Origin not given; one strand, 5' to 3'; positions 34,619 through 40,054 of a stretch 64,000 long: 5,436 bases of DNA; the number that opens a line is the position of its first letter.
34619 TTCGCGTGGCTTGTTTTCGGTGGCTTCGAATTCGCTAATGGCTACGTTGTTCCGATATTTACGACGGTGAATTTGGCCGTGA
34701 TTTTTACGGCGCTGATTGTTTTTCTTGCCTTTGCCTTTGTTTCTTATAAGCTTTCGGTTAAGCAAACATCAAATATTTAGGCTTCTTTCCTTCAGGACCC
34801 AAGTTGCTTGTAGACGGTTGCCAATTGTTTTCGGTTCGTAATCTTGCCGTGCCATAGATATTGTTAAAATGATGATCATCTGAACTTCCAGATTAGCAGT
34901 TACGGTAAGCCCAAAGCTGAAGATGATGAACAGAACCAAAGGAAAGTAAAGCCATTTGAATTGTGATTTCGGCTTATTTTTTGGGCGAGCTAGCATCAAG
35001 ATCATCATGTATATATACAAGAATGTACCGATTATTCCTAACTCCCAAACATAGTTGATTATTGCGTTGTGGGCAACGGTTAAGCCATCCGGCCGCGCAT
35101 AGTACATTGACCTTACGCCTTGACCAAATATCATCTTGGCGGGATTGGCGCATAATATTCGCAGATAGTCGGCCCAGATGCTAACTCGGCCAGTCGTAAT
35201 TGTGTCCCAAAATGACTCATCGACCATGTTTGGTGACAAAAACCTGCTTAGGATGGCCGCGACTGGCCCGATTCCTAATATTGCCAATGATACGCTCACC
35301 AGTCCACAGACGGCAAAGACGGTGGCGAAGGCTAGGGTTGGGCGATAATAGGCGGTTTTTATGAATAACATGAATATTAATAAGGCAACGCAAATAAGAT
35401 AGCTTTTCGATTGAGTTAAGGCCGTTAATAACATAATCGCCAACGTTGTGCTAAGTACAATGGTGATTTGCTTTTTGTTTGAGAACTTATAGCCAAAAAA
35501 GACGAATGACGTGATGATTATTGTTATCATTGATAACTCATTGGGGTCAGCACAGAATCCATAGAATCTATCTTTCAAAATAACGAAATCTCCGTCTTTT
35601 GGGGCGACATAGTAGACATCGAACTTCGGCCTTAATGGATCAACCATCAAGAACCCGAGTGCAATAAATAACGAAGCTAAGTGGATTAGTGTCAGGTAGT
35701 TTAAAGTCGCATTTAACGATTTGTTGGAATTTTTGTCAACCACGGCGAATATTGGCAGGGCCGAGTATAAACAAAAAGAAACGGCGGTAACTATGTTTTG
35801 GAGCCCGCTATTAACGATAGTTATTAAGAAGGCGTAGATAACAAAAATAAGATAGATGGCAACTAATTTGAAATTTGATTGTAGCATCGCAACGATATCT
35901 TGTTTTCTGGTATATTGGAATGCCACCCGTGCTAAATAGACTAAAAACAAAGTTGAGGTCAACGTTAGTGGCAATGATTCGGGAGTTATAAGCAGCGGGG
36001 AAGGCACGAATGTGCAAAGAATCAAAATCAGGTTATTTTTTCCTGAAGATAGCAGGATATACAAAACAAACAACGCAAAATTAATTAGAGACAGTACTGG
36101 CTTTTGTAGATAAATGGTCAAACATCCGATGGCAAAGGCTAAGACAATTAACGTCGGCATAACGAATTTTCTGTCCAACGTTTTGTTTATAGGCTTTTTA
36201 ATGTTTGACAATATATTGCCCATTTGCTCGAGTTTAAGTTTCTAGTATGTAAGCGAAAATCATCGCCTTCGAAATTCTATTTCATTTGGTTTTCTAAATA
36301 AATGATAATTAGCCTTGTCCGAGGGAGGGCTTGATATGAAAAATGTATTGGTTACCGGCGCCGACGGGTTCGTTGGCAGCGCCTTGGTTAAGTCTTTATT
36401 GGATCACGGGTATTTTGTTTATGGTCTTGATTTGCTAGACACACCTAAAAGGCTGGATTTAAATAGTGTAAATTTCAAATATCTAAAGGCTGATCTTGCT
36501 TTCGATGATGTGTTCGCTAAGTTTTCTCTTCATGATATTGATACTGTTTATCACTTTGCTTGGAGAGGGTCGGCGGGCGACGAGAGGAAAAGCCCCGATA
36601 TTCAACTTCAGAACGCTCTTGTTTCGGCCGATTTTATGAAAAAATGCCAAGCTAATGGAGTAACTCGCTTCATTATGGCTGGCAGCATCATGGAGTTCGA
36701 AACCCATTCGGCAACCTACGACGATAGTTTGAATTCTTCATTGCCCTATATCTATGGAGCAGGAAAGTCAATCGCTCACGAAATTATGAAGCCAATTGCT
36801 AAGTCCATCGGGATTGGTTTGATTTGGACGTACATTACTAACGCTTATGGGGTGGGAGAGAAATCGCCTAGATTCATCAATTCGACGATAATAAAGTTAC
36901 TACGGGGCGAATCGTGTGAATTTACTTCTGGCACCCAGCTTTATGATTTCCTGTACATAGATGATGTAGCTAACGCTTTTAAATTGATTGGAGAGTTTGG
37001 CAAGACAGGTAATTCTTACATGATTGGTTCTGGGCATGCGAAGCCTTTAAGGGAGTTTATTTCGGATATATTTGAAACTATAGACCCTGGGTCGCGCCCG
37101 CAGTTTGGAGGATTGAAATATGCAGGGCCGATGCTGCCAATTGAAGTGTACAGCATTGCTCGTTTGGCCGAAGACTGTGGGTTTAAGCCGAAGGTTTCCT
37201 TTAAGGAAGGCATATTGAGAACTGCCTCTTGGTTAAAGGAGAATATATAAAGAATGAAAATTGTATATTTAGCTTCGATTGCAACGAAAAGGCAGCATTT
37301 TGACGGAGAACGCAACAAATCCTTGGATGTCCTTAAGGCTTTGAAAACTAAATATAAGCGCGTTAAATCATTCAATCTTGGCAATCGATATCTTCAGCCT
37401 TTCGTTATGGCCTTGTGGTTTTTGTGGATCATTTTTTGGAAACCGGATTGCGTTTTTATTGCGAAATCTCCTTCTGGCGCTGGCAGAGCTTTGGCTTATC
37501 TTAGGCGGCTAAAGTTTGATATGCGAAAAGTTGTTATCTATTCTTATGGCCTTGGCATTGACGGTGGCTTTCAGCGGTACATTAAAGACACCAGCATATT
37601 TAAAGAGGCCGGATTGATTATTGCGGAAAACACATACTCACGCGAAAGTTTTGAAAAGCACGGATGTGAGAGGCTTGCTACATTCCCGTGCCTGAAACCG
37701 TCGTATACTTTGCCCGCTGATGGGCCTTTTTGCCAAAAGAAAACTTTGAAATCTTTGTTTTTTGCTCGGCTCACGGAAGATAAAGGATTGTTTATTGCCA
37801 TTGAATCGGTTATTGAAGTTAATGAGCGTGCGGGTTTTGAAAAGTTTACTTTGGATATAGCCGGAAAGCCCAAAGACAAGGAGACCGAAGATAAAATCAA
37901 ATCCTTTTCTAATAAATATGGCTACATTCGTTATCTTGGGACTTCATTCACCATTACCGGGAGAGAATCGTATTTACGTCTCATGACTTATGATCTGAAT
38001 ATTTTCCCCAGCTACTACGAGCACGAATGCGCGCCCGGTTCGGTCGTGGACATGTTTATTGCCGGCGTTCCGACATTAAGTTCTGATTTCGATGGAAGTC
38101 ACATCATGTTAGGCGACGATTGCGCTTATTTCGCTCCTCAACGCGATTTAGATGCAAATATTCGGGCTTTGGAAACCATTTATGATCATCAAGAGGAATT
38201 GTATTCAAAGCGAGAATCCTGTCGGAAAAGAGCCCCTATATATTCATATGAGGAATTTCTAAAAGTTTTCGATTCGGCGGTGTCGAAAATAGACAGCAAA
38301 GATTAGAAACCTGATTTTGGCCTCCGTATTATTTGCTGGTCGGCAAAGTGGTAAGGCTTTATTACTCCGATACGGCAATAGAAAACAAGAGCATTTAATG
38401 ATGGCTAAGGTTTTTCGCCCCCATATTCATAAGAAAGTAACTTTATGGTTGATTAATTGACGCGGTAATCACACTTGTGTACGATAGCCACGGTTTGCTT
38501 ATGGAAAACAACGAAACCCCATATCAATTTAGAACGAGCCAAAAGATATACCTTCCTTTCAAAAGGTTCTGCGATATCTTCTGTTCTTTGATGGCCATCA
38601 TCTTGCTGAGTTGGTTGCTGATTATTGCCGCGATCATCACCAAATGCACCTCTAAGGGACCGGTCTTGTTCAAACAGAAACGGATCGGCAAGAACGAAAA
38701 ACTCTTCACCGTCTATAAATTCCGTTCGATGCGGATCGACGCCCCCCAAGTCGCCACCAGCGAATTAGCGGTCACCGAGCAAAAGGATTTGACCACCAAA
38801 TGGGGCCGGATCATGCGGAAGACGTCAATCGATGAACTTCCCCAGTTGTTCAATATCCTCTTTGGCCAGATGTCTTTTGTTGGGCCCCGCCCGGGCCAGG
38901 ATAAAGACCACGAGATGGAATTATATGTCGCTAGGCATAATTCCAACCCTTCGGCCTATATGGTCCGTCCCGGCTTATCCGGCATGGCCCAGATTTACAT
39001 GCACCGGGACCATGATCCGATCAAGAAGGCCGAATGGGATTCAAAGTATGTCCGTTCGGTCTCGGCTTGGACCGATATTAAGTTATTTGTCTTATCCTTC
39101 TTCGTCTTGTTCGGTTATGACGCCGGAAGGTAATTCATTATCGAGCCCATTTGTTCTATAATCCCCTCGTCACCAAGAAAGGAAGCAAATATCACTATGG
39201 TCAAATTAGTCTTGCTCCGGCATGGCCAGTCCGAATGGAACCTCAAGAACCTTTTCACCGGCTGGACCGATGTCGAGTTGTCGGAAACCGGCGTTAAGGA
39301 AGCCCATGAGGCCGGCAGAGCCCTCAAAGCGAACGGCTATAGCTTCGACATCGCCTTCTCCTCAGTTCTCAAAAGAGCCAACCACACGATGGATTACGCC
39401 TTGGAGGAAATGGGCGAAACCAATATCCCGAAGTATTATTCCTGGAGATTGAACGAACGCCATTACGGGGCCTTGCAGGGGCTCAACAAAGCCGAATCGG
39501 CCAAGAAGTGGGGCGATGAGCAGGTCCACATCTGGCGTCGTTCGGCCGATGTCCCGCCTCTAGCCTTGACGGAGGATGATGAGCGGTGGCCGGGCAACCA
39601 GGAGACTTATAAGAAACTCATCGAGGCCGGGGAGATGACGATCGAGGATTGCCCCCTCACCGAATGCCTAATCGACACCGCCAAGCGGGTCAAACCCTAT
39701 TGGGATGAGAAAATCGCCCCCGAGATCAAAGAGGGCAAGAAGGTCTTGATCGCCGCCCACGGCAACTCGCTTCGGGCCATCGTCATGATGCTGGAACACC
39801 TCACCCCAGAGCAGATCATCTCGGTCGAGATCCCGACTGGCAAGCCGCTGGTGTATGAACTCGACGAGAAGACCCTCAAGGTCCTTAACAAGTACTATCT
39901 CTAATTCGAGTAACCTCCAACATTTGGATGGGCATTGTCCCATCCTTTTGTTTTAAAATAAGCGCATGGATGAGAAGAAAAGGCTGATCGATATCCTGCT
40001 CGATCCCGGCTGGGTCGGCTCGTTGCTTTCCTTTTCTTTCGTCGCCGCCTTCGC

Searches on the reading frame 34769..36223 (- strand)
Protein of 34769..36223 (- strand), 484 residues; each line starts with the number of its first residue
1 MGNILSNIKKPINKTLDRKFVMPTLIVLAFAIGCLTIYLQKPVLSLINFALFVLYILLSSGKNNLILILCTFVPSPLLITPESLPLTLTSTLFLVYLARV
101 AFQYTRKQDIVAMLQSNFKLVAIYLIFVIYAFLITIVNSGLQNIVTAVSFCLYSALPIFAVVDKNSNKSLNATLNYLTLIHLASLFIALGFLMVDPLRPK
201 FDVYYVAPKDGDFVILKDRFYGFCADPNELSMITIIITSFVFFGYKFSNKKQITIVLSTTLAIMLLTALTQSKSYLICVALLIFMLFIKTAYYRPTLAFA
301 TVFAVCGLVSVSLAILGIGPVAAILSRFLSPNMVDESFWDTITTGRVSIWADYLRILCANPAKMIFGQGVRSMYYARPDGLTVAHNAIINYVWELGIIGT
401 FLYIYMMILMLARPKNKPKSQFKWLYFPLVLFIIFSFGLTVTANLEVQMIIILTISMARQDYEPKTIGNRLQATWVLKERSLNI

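Call 16: search_protein_families(library=pfam, proteins=[window:34769-36223:-], max_evalue=0.001)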
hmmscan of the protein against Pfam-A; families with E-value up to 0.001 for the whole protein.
window:34769-36223:- (484 aa): 1 family
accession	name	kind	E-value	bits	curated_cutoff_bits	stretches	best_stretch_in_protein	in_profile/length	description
PF04932.20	Wzy_C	-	5e-07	30.1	31.7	1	262-404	5-149/149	O-Antigen ligase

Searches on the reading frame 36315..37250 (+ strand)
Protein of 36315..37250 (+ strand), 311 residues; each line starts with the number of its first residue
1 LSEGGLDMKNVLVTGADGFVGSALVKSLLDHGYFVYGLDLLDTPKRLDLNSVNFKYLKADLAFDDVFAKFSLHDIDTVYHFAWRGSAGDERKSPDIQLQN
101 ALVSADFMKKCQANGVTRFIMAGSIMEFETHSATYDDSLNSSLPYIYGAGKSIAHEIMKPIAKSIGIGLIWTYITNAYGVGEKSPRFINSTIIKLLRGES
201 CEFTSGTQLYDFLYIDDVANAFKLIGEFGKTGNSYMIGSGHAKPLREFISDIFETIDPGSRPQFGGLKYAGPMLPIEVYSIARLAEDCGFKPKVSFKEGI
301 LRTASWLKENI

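Call 16: search_protein_families(library=pfam, proteins=[window:36315-37250:+], max_evalue=0.001)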
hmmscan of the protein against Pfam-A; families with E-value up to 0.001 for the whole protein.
window:36315-37250:+ (311 aa): 4 families
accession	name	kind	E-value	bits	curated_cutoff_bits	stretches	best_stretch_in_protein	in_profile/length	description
PF01370.27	Epimerase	-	3.6e-32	112.1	20.9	1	11-238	1-240/240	NAD dependent epimerase/dehydratase family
PF16363.11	GDP_Man_Dehyd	-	1.1e-17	64.9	27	1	12-256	1-266/332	GDP-mannose 4,6 dehydratase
PF01073.25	3Beta_HSD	-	1e-06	28.5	22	1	12-221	1-224/280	3-beta hydroxysteroid dehydrogenase/isomerase family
PF13460.12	NAD_binding_10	-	1.2e-05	25.7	27.2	1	15-147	1-121/184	NAD(P)H-binding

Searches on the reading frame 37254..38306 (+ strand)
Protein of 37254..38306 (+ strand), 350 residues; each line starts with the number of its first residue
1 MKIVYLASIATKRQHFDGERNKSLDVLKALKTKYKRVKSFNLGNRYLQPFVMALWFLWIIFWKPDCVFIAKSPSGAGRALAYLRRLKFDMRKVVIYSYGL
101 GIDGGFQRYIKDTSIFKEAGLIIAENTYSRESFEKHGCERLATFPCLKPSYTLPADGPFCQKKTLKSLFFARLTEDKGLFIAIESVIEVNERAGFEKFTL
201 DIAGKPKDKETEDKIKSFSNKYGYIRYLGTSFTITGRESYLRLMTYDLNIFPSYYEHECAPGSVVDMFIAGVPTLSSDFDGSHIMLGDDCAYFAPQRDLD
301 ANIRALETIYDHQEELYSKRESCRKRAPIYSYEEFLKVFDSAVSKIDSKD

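Call 16: search_protein_families(library=pfam, proteins=[window:37254-38306:+], max_evalue=0.001)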
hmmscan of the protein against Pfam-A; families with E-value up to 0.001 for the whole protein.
window:37254-38306:+ (350 aa): 2 families
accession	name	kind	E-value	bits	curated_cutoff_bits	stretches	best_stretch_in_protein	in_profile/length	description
PF00534.26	Glycos_transf_1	-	1.8e-08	34.6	26.4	1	162-327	13-169/172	Glycosyl transferases group 1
PF13692.12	Glyco_trans_1_4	-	4e-08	34.1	27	1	168-311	5-141/142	Glycosyl transferases group 1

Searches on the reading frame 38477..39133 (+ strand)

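Call 16: search_protein_families(library=pfam, proteins=[window:38477-39133:+], max_evalue=0.001)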
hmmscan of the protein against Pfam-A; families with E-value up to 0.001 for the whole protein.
window:38477-39133:+ (218 aa): 1 family
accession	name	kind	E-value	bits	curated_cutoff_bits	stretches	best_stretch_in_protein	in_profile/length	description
PF02397.22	Bac_transf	-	3.5e-56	190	27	1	29-212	1-178/179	Bacterial sugar transferase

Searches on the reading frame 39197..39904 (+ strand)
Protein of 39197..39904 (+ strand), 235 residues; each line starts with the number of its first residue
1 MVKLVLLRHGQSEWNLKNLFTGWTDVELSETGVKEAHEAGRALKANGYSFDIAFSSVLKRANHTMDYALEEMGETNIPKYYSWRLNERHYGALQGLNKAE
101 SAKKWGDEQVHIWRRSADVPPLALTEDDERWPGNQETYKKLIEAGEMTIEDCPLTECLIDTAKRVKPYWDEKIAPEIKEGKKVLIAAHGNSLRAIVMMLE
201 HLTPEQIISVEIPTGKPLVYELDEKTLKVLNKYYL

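Call 16: search_protein_families(library=pfam, proteins=[window:39197-39904:+], max_evalue=0.001)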
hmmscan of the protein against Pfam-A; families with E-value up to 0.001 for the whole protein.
window:39197-39904:+ (235 aa): 1 family
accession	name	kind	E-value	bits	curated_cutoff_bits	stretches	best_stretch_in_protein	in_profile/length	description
PF00300.27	His_Phos_1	-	6.5e-35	121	21.7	2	4-122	1-114/194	Histidine phosphatase superfamily (branch 1)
